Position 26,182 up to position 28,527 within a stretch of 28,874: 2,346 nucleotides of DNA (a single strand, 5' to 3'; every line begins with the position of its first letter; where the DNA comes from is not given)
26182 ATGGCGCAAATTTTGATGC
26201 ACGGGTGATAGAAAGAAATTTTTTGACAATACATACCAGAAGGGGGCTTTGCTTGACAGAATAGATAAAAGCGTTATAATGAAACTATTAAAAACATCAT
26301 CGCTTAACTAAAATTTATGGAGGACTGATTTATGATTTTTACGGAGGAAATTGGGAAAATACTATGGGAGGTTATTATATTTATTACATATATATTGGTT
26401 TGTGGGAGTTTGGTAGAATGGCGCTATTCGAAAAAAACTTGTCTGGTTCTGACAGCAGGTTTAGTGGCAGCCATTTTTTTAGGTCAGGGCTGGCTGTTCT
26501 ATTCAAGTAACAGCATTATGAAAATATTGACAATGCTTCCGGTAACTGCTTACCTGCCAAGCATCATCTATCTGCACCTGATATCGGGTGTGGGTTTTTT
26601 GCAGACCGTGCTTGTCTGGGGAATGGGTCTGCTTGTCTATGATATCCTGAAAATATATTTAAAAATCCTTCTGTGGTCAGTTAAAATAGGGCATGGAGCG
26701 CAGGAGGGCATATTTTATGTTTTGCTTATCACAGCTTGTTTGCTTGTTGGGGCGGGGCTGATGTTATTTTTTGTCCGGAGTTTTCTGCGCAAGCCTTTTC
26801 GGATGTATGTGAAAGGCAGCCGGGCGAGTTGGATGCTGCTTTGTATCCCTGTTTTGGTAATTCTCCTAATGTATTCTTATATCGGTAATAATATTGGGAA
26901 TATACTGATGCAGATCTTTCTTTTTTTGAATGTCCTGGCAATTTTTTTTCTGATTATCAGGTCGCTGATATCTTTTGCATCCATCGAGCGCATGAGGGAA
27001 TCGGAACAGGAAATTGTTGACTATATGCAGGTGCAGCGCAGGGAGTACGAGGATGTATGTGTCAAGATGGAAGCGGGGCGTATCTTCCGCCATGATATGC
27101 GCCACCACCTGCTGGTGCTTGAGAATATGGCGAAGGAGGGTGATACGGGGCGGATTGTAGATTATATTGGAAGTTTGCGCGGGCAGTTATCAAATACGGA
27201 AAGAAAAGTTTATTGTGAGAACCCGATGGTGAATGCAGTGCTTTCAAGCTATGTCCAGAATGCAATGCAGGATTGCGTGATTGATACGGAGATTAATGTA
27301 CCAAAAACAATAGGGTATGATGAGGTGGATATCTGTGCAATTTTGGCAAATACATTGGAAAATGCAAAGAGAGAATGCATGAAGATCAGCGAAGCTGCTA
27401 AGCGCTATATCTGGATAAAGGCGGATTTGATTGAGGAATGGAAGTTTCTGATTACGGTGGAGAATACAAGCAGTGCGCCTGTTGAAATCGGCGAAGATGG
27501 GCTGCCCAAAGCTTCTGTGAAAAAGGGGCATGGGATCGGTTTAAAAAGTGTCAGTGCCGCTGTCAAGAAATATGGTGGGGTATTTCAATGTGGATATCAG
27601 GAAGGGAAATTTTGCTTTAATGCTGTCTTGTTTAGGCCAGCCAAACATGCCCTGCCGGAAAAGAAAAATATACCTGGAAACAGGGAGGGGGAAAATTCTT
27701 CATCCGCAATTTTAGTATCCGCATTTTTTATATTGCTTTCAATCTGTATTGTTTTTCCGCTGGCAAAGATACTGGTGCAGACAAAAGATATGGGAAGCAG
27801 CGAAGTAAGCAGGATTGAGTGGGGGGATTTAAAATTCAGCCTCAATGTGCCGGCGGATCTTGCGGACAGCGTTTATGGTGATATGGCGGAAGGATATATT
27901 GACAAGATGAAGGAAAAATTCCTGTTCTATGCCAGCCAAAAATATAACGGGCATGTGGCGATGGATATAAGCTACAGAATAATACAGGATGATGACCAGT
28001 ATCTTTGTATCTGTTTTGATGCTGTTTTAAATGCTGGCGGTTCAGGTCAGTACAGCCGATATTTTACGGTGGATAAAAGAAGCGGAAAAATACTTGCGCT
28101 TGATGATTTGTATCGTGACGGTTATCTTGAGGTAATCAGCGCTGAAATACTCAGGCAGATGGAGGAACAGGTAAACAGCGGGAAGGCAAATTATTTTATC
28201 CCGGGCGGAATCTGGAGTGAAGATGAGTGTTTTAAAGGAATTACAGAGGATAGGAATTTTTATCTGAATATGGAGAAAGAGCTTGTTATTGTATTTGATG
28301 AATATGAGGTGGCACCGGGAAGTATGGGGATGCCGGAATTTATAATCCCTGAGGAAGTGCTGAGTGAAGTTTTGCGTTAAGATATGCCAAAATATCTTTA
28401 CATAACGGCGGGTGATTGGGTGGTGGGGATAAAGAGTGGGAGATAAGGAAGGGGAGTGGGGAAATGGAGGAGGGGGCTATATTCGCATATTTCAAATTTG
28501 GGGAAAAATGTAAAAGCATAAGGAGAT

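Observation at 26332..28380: AgrC/NatK-type histidine kinase fused to an extracytoplasmic RsiV-like (DUF4163/DUF3298) domain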

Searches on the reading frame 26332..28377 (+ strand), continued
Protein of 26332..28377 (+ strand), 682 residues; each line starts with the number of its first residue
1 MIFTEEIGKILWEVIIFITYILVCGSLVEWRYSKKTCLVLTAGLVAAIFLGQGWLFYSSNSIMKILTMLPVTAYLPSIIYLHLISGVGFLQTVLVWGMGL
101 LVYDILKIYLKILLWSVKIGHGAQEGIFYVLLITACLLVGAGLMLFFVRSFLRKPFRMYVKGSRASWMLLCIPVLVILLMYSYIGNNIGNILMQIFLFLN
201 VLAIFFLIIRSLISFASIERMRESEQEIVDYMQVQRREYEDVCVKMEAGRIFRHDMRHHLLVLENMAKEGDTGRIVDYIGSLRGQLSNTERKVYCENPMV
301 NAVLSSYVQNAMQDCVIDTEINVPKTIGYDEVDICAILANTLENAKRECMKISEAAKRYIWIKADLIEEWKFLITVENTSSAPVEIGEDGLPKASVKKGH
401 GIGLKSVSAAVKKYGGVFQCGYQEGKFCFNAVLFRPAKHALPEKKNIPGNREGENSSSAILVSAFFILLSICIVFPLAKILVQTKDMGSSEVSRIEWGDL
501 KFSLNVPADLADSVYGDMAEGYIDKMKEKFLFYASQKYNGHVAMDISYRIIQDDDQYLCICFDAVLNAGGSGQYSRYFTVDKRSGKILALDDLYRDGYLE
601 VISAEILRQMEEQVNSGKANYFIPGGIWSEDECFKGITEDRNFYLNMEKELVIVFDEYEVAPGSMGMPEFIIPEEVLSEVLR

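Call 76: search_protein_families(library=ncbifam, proteins=[P0302, P0335, P0337, P0356, P0364, P0367, L074:12859-13758:+, P0015, P0092], max_evalue=0.001)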
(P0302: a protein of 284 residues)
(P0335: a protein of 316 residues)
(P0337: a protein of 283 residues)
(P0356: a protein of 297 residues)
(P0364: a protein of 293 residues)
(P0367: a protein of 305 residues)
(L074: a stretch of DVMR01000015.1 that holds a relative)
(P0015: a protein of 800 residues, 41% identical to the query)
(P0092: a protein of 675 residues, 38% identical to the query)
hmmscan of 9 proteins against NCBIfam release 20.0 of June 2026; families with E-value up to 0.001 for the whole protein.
P0302 (284 aa): 1 family
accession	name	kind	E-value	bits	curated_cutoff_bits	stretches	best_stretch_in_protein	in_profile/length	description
NF052658.1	RsiV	equivalog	4.6e-51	173.9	250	1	23-278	24-283/286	anti-sigma-V factor RsiV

P0335 (316 aa): 1 family
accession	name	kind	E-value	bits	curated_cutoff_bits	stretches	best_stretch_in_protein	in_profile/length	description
NF052658.1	RsiV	equivalog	1.5e-85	287.1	250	1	14-314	2-285/286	anti-sigma-V factor RsiV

P0337 (283 aa): 1 family
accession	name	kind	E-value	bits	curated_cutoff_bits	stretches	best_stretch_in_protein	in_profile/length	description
NF052658.1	RsiV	equivalog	5.1e-84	282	250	1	4-279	1-275/286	anti-sigma-V factor RsiV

P0356 (297 aa): 1 family
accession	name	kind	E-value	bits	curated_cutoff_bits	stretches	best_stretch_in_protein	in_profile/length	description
NF052658.1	RsiV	equivalog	1.9e-83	280.2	250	1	8-296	2-280/286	anti-sigma-V factor RsiV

P0364 (293 aa): 1 family
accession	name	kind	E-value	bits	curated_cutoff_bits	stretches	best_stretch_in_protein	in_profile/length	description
NF052658.1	RsiV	equivalog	2.9e-87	292.7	250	1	6-291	2-286/286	anti-sigma-V factor RsiV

P0367 (305 aa): 1 family
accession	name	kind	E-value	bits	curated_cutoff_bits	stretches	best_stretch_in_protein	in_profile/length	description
NF052658.1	RsiV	equivalog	3.2e-86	289.2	250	1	11-299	1-282/286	anti-sigma-V factor RsiV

L074:12859-13758:+ (300 aa): 1 family
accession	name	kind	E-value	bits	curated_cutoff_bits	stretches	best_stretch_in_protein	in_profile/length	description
NF052658.1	RsiV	equivalog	2.7e-86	289.5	250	1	8-292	2-280/286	anti-sigma-V factor RsiV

P0015 (800 aa): 1 family
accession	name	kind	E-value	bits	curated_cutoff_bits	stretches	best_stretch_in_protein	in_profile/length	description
NF052658.1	RsiV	equivalog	1.3e-51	175.6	250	2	643-795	128-282/286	anti-sigma-V factor RsiV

P0092 (675 aa): 3 families
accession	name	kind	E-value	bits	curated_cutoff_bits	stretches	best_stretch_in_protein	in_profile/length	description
NF052658.1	RsiV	equivalog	8.6e-43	146.7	250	1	429-672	27-281/286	anti-sigma-V factor RsiV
TIGR03025.1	EPS_sugtrans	subfamily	0.00016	21.1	295.55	1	110-265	25-179/445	exopolysaccharide biosynthesis polyprenyl glycosylphosphotransferase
TIGR03924.1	T7SS_EccC_a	equivalog_domain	0.00089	18.1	509.15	0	159-253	27-124/673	type VII secretion protein EccCa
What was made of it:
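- The nearest stand-alone relatives are bona fide RsiV equivalogs, not generic DUF3298 proteins (call 76).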

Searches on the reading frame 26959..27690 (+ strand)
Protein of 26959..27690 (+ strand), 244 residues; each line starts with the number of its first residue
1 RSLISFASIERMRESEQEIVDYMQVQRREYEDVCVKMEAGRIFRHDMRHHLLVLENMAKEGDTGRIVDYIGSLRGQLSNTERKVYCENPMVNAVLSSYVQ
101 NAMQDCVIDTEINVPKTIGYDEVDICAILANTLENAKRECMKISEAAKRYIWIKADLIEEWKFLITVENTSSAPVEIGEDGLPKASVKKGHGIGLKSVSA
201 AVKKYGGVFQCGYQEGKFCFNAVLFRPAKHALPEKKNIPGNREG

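Call 59: search_solved_structures(query=window:26959-27690:+, max_evalue=1)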
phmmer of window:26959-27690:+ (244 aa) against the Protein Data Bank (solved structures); distinct sequences matched with E-value up to 1: 0.
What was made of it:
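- Closest known: AgrC / ComD / VirS-type. Different: No PDB kinase is detectable by sequence (call 59).
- Tried and rejected: Kinase core against PDB sequences (aa 210-453): no hit at E<=1 (call 59).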

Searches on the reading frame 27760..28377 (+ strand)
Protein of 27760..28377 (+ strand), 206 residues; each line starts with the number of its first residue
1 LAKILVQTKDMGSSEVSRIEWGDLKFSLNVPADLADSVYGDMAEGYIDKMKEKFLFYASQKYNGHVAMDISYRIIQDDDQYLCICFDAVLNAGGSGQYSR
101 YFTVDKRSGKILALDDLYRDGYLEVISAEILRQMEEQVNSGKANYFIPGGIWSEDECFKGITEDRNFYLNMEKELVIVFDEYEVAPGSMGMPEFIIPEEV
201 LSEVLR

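Call 22: search_solved_structures(query=window:27760-28377:+, max_evalue=1, show_alignments=2)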
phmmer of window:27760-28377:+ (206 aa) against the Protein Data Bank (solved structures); distinct sequences matched with E-value up to 1: 4.
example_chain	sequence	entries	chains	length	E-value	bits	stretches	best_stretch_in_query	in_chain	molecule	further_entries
5jen_A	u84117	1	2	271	7.8e-23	84.8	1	49-205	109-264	Anti-sigma-V factor RsiV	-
3cyg_A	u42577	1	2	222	1.9e-08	37.8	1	61-205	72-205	Uncharacterized protein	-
3s5t_A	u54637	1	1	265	0.11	15.8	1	93-205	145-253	DUF3298 family protein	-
6v9t_AAA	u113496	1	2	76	0.47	13.7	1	139-169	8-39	Tudor domain-containing protein 3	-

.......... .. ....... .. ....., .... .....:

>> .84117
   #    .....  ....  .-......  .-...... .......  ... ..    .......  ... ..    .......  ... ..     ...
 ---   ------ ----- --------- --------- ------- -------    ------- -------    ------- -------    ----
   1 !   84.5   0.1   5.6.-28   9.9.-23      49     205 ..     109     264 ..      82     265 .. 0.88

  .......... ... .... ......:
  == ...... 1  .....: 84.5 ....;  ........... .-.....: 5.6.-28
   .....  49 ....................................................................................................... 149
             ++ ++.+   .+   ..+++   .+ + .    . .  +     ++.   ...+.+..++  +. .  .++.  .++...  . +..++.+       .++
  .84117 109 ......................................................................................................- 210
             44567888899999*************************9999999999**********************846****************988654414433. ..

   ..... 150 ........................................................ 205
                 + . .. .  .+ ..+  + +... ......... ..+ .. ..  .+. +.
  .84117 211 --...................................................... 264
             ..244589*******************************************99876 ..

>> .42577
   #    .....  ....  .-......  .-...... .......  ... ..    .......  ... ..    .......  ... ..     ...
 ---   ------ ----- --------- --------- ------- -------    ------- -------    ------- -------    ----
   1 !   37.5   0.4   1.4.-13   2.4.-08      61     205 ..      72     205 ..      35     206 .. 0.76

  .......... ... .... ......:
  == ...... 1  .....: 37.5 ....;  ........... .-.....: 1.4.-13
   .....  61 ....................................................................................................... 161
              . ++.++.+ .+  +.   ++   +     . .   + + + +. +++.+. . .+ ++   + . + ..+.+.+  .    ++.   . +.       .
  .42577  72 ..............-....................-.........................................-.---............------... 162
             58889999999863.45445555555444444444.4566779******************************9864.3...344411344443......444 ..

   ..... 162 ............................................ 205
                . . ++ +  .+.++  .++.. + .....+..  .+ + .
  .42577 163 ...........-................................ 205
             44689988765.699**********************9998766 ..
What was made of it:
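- The best PDB sequence hit is 5jen_A (E 8e-23, call 22).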

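Call 35: predict_structure(alignment_id=A2)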
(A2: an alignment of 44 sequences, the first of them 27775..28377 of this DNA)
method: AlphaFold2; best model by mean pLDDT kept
length: 201 residues; sequences in the alignment: 44
mean_pLDDT: 83.3   pTM: 0.78
mean pLDDT of the five models: 83.3, 82.5, 82.4, 82.4, 82.2
residues with pLDDT >= 90: 130; 70-90: 29; 50-70: 17; < 50: 25
segments of 3 or more residues with pLDDT < 50: 1-25
pLDDT, mean of each block of 10 residues (from residue 1): 35 42 50 64 91 84 86 93 78 92 93 94 98 97 94 96 95 96 95 92 84
secondary structure, 60 per line:
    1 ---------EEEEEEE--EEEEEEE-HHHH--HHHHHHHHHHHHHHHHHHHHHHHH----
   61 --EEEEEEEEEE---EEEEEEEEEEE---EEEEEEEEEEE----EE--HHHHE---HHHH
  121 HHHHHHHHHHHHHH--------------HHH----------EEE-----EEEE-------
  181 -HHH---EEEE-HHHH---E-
elements in order: E10-16 E19-25 H27-30 H33-56 E63-72 E76-86 E90-100 H109-112 H117-134 E162-164 E170-173 E188-191 H193-196

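Call 39: search_protein_families(library=pfam, alignment_id=A2, max_evalue=0.1)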
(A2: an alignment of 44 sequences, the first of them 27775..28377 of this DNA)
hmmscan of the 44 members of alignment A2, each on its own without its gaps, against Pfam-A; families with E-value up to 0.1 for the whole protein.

A. member 1, window:27775-28377:+ (201 aa): 2 families
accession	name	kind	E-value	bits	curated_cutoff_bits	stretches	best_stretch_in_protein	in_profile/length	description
PF11738.13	DUF3298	-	2.1e-16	61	24.1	1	110-192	1-82/84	Protein of unknown function (DUF3298)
PF16440.10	DUF5037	-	0.039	14.1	25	1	96-153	53-107/247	Domain of unknown function (DUF5037)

B. families by the number of members that match (of 44 scanned): 28 families (the first 25 are shown)
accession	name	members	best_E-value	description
PF11738.13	DUF3298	44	3e-19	Protein of unknown function (DUF3298)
PF14501.12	HATPase_c_5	43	3.7e-20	GHKL domain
PF02518.31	HATPase_c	38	9.8e-07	Histidine kinase-, DNA gyrase B-, and HSP90-like ATPase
PF14689.11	SPOB_a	11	0.00045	Sensor_kinase_SpoOB-type, alpha-helical domain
PF13786.12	DUF4179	9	0.00076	Domain of unknown function (DUF4179)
PF18186.6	SLATT_4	3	0.0078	SMODS and SLOG-associating 2TM effector domain family 4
PF01456.22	Mucin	2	6.1e-05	Mucin-like glycoprotein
PF13739.11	PdaC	2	0.005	Deacetylase PdaC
PF05814.16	Ac76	2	0.013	Orf76 (Ac76)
PF01207.24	Dus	2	0.024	Dihydrouridine synthase (Dus)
PF10112.14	Halogen_Hydrol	2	0.039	5-bromo-4-chloroindolyl phosphate hydrolysis protein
PF05642.16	Sporozoite_P67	1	9.8e-05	Sporozoite P67 surface antigen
PF19683.4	DUF6185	1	0.0031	Family of unknown function (DUF6185)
PF19529.4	DUF6057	1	0.0038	Family of unknown function (DUF6057)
PF14899.11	DUF4492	1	0.0054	Domain of unknown function (DUF4492)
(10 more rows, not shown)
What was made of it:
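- DUF4179 hits 9 of 44 members weakly (call 39).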

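Call 40: fold_search(model_id=the predicted structure, library=pdb)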
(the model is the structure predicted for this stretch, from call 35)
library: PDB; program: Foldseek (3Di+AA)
matches with E <= 10: 621; with E <= 0.001: 7
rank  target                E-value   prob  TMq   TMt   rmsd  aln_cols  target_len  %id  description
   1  5jen_C                8.9e-15  1.00  0.67  0.66   5.7       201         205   31  Crystal structure of the anti-sigma factor RsiV bound to lysozyme (released 2016-09-07)
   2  5jen_A                1.1e-14  1.00  0.64  0.61   6.9       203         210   30  Crystal structure of the anti-sigma factor RsiV bound to lysozyme (released 2016-09-07)
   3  3cyg_A                5.2e-10  1.00  0.59  0.56   7.9       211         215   17  Crystal structure of an uncharacterized protein from Fervidobacterium nodosum Rt17-B1 (released 2008-05-13)
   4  3cyg_B                2.2e-09  1.00  0.62  0.64   6.4       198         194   20  Crystal structure of an uncharacterized protein from Fervidobacterium nodosum Rt17-B1 (released 2008-05-13)
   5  4e72                  4.7e-08  1.00  0.60  0.56   6.3       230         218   16  Crystal structure of a DUF3298 family protein (PA4972) from Pseudomonas aeruginosa PAO1 at 2.15 A resolution (released 2012-04-25)
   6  3s5t                  6.7e-08  1.00  0.57  0.46   9.7       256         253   18  Crystal structure of a member of duf3298 family (BF2082) from bacteroides fragilis nctc 9343 at 2.30 A resolution (released 2011-06-29)
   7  2hhi_MODEL_1_A        3.8e-05  1.00  0.42  0.42   7.9       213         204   16  The solution structure of antigen MPT64 from Mycobacterium tuberculosis defines a novel class of beta-grasp pr (released 2006-12-05)
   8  3qef_B                1.6e-01  0.23  0.19  0.15  10.8       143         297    4  The structure and function of an arabinan-specific alpha-1,2-arabinofuranosidase identified from screening the activit (released 2011-02-16)
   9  8uu4_w                2.4e-01  0.38  0.23  0.38  10.1       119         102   14  Cryo-EM structure of the Listeria innocua 70S ribosome in complex with HPF (structure I-A) (released 2024-02-28)
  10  3qef_A                2.5e-01  0.18  0.19  0.15  10.8       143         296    4  The structure and function of an arabinan-specific alpha-1,2-arabinofuranosidase identified from screening the activit (released 2011-02-16)
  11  5ngm_Av               2.5e-01  0.16  0.24  0.28  31.5       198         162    8  2.9S structure of the 70S ribosome composing the S. aureus 100S complex (released 2017-10-04)
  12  3qed_B                2.7e-01  0.11  0.16  0.12  11.9       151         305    6  The structure and function of an arabinan-specific alpha-1,2-arabinofuranosidase identified from screening the activit (released 2011-02-16)
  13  4bqu_A                2.8e-01  0.14  0.16  0.20  14.4       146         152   10  Japanin from Rhipicephalus appendiculatus bound to cholesterol: Orthorhombic crystal form (released 2014-06-18)
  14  8at6_E                3.4e-01  0.25  0.15  0.14   5.0        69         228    6  Cryo-EM structure of yeast Elp456 subcomplex (released 2022-12-07)
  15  4bqu_B                3.5e-01  0.13  0.16  0.21  14.5       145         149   10  Japanin from Rhipicephalus appendiculatus bound to cholesterol: Orthorhombic crystal form (released 2014-06-18)
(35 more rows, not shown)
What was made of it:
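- On Anti-sigma-V factor RsiV (NCBIfam NF052658 equivalog): Foldseek top hit 5jen_C: E 8.9e-15, 201 aligned columns, 31% identity (call 40). phmmer against 5jen_A gives E 7.8e-23 (call 22).
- Checked: The fold is nevertheless there: the AlphaFold model of aa 482-682 (pLDDT 83) aligns over 201 columns to RsiV chain 5jen_C (Foldseek E 8.9e-15, 31% identity), covering both sub-domains (calls 35, 40).
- The best fold hit is 5jen_C (E 8.9e-15, call 40).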
